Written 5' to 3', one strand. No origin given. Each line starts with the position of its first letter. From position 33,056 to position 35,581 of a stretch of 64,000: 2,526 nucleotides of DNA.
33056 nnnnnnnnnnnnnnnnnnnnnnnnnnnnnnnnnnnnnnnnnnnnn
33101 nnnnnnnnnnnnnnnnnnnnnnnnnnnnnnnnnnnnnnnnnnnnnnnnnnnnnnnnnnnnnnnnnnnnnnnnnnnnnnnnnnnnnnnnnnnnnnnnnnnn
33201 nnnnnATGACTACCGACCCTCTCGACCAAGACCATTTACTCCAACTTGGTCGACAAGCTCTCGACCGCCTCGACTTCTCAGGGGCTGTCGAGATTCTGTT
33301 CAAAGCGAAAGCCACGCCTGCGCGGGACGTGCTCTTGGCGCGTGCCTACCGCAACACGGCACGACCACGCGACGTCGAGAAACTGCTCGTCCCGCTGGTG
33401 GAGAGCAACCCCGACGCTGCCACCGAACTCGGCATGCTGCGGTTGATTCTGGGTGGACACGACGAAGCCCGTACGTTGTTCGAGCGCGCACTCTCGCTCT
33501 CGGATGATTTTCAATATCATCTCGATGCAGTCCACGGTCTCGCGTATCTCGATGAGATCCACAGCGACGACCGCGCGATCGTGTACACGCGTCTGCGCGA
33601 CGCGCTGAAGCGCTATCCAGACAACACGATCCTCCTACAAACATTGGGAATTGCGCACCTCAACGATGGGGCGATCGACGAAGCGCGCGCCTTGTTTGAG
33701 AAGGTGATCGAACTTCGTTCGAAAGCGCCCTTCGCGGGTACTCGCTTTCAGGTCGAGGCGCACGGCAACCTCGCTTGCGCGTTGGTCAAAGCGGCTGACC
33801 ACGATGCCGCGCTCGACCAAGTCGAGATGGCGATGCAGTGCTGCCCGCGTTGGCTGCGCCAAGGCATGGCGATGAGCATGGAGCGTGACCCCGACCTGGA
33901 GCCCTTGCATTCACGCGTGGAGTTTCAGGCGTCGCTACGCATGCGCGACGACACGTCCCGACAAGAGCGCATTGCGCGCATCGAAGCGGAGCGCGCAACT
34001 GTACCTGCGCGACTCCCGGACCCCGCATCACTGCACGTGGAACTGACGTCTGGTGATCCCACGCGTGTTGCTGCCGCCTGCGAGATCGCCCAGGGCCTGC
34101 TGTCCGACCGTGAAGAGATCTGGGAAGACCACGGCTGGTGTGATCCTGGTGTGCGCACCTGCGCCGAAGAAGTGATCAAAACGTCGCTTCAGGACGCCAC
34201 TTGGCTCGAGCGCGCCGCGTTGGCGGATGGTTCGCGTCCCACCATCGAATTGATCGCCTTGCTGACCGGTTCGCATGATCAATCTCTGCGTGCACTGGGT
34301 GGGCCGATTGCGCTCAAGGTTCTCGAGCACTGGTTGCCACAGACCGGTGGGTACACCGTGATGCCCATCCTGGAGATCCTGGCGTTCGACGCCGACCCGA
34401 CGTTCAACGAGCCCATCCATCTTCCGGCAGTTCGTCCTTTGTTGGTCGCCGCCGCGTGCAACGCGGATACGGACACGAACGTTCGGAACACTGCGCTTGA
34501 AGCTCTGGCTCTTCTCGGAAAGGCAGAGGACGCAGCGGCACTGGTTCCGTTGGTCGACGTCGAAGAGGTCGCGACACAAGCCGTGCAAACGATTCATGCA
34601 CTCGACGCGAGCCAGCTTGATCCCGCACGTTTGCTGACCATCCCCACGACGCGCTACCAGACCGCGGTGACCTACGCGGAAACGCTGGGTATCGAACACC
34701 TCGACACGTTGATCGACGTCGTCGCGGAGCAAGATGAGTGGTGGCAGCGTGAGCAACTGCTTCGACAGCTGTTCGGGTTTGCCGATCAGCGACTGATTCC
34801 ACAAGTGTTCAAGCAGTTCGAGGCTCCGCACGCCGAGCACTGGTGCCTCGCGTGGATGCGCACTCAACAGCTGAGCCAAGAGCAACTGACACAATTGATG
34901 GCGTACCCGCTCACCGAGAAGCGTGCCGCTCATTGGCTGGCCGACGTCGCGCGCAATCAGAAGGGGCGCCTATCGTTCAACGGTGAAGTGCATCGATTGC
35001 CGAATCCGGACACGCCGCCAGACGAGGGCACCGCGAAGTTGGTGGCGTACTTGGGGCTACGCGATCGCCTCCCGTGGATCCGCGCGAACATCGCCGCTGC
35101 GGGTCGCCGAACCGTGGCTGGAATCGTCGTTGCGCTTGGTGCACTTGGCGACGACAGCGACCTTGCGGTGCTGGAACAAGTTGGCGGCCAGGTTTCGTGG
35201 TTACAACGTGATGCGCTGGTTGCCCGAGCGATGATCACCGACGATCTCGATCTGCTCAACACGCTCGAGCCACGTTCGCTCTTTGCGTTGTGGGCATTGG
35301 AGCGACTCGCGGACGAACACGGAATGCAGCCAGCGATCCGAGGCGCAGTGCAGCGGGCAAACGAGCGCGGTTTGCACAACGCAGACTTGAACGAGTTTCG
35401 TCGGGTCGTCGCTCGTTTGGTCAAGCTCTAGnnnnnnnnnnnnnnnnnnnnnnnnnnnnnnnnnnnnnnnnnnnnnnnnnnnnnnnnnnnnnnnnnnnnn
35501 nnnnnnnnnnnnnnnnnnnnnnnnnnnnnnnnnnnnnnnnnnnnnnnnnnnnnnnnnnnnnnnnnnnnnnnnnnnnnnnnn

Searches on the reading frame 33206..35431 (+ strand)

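Call 23: search_protein_families(library=pfam, proteins=[window:33206-35431:+], max_evalue=0.01)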
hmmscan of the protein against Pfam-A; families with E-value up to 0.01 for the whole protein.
window:33206-35431:+ (741 aa): 10 families
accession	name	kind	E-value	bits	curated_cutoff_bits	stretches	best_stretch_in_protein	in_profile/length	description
PF13424.12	TPR_12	-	3.8e-11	43.4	30.1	1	142-211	5-73/77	Tetratricopeptide repeat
PF07719.23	TPR_2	-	1.4e-09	37.8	27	0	144-171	4-31/34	Tetratricopeptide repeat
PF00515.34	TPR_1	-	1.5e-06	28.2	27.8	0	147-171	7-31/34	Tetratricopeptide repeat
PF13374.12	TPR_10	-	1.6e-06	28.4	27.5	0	145-172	6-33/42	Tetratricopeptide repeat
PF13431.12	TPR_17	-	3.1e-06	27.5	24.4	0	131-162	3-34/34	Tetratricopeptide repeat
PF13181.12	TPR_8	-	4.5e-06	26.8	25.7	0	145-172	5-32/34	Tetratricopeptide repeat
PF13646.12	HEAT_2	-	1.2e-05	25.9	27.7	1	407-461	30-85/88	HEAT repeats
PF13432.12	TPR_16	-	0.0001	23.1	32.7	1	129-175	19-65/65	Tetratricopeptide repeat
PF14559.12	TPR_19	-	0.00028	21.6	25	1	129-169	13-53/68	Tetratricopeptide repeat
PF13176.12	TPR_7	-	0.0076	16.7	27.9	0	147-172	5-30/36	Tetratricopeptide repeat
